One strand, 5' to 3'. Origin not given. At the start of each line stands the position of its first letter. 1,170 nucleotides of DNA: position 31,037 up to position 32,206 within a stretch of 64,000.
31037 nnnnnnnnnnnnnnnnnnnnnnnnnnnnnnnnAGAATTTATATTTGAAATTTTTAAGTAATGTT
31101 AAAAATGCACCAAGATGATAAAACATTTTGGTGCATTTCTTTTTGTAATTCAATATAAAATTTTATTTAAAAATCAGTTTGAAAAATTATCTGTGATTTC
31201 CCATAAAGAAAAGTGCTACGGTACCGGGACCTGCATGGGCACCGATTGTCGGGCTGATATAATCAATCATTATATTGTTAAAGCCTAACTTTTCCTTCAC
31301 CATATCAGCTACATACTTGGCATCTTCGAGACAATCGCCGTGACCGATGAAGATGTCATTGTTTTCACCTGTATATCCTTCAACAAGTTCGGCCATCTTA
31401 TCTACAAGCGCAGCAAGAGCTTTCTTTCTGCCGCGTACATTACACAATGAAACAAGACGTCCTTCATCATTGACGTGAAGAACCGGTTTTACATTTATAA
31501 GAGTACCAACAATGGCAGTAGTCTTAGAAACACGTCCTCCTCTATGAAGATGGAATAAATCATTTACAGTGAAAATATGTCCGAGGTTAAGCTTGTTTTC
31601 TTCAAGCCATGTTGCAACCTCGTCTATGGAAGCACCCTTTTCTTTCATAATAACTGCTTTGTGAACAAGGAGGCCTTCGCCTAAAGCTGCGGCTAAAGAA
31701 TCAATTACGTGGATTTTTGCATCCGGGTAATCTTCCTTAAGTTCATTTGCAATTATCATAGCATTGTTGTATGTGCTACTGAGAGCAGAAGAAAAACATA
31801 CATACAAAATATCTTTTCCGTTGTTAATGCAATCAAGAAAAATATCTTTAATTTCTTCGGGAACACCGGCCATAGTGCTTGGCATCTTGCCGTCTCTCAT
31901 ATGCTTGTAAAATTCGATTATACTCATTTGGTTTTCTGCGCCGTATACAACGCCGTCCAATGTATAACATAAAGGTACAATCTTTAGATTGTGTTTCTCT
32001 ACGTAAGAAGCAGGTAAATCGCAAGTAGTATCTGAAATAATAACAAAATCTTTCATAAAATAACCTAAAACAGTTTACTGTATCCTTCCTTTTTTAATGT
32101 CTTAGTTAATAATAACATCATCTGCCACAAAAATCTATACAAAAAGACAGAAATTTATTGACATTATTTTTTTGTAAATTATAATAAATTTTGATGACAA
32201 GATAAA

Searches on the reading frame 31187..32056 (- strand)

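Call 91: search_protein_families(library=pfam, proteins=[window:31187-32056:-], max_evalue=0.00001)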
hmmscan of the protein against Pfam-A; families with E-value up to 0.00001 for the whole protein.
window:31187-32056:- (289 aa): 1 family
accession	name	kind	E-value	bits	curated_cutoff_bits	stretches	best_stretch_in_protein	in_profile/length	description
PF02645.21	DegV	-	8.3e-76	255.4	27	1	4-285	2-278/280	Uncharacterised protein, DegV family COG1307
